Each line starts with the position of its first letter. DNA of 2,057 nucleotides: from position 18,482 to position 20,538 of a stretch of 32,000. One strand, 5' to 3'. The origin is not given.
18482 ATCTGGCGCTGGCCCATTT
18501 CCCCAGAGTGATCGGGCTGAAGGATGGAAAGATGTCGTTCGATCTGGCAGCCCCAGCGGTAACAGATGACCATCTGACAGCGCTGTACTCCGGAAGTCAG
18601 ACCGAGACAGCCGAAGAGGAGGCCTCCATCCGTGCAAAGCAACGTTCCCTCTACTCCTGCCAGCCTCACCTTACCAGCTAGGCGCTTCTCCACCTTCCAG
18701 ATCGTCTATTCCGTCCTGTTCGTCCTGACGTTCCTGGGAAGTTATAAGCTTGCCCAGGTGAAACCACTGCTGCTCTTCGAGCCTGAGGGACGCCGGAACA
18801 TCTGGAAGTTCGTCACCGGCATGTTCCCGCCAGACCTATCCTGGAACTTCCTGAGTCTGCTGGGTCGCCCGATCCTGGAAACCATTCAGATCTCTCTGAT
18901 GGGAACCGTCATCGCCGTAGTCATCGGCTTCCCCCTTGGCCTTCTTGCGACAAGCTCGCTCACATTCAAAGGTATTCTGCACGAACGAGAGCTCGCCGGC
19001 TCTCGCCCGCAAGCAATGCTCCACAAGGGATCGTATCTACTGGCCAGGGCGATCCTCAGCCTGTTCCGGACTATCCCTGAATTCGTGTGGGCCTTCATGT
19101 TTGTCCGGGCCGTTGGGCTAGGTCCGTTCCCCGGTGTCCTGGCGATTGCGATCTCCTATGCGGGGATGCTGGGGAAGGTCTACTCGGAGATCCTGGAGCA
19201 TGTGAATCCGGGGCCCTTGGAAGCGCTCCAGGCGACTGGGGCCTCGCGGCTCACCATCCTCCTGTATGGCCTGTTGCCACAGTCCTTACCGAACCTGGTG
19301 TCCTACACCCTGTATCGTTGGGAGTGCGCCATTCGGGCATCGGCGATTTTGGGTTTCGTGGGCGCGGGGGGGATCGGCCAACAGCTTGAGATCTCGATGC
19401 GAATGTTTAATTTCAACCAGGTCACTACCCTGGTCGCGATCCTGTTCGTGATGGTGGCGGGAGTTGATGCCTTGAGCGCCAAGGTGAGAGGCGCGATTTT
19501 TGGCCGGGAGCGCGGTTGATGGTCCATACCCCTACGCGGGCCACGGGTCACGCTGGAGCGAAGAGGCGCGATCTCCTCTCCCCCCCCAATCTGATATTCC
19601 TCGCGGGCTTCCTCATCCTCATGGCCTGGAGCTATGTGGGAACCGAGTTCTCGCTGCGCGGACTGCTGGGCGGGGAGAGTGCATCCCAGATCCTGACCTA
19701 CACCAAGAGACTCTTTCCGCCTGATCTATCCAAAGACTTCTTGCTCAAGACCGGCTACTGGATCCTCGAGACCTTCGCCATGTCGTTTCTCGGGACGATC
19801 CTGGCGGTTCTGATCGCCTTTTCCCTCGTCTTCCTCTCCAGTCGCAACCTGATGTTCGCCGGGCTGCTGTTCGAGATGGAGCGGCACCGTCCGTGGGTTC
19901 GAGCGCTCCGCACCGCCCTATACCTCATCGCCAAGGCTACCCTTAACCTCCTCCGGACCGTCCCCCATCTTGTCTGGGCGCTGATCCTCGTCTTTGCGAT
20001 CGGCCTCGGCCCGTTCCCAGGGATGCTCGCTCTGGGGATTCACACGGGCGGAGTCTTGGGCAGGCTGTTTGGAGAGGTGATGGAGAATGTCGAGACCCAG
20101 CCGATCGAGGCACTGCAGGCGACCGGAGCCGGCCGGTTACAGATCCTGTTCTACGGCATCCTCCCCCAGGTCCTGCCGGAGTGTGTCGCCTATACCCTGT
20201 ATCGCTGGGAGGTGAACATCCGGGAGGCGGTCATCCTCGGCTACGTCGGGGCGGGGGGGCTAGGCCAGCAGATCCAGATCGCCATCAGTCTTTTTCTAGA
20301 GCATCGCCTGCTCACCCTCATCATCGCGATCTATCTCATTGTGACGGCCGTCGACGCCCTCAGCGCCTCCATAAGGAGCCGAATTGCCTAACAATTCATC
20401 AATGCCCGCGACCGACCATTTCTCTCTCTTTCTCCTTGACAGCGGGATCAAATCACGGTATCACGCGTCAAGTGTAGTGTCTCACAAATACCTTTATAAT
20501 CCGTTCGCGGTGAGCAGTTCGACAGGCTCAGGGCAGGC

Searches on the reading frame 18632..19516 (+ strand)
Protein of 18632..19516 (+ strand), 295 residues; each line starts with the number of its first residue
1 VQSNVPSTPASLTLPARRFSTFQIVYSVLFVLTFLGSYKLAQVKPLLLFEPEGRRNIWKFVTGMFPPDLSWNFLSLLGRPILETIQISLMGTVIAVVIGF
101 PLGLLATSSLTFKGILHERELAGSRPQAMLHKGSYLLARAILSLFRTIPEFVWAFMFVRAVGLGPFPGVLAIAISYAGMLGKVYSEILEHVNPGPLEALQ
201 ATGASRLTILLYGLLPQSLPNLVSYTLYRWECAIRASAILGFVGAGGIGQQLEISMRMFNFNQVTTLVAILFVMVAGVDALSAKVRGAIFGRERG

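Call 3: search_protein_families(library=pfam, proteins=[window:18632-19516:+])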
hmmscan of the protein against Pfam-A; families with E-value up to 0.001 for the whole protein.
window:18632-19516:+ (295 aa): 1 family
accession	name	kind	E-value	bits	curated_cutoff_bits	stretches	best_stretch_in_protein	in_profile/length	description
PF00528.27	BPD_transp_1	-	1.4e-19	71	26.4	1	136-276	18-167/184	Binding-protein-dependent transport system inner membrane component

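Call 4: search_protein_families(library=ncbifam, proteins=[window:18632-19516:+])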
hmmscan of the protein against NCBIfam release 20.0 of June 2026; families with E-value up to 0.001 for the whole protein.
window:18632-19516:+ (295 aa): 9 families
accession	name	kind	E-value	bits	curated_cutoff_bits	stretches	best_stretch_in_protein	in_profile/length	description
TIGR01097.1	PhnE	equivalog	6.7e-75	251.8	216.7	1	24-289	8-251/252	phosphonate ABC transporter, permease protein PhnE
NF008049.0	PRK10782.1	subfamily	7.2e-11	42.2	212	1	72-275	4-200/217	methionine ABC transporter permease MetI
TIGR03416.1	ABC_choXWV_perm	equivalog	2.9e-09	36.8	363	1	135-263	120-248/267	choline ABC transporter permease subunit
TIGR03003.1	ectoine_ehuD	equivalog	1.6e-08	34.7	205.2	1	74-278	10-200/212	ectoine/hydroxyectoine ABC transporter permease subunit EhuD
NF040733.1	ABC_perm_U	equivalog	1e-05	25.1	295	0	139-224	94-179/251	ABC transporter permease subunit SaoP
NF011662.0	PRK15082.1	equivalog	6.3e-05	22.5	484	1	148-249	146-248/303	glutathione ABC transporter permease GsiD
NF011691.0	PRK15111.1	equivalog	0.00019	21.1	379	0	140-247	133-241/296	putrescine export ABC transporter permease SapC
NF045475.1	Opp3C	equivalog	0.00036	19.8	450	1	140-246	165-272/328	oligopeptide ABC transporter permease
NF007376.0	PRK09881.1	equivalog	0.00059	18.9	434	1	140-247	131-239/298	D,D-dipeptide ABC transporter permease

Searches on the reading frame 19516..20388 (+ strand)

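Call 3: search_protein_families(library=pfam, proteins=[window:19516-20388:+])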
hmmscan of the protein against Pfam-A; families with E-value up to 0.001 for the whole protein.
window:19516-20388:+ (291 aa): 1 family
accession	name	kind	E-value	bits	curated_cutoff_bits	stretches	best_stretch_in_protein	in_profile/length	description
PF00528.27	BPD_transp_1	-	2.7e-18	66.8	26.4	1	133-290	14-182/184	Binding-protein-dependent transport system inner membrane component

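Call 4: search_protein_families(library=ncbifam, proteins=[window:19516-20388:+])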
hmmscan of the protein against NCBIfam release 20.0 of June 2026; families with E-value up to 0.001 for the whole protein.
window:19516-20388:+ (291 aa): 7 families
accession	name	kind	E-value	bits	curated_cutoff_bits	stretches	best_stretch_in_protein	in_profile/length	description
TIGR01097.1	PhnE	equivalog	5.9e-73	245.4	216.7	1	27-290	9-251/252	phosphonate ABC transporter, permease protein PhnE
TIGR03416.1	ABC_choXWV_perm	equivalog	5.1e-09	36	363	1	129-272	113-261/267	choline ABC transporter permease subunit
NF008196.0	PRK10952.1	equivalog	3.7e-05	22.7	439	1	137-258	179-300/356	glycine betaine/L-proline ABC transporter permease ProW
NF008049.0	PRK10782.1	subfamily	6.4e-05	22.7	212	1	85-283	15-211/217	methionine ABC transporter permease MetI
NF045473.1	Opp1C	equivalog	0.00026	20.5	350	1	143-288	107-261/267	nickel/cobalt ABC transporter permease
NF007376.0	PRK09881.1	equivalog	0.00052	19.1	434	1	141-248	131-239/298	D,D-dipeptide ABC transporter permease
NF011691.0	PRK15111.1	equivalog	0.00074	19.2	379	0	139-247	131-240/296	putrescine export ABC transporter permease SapC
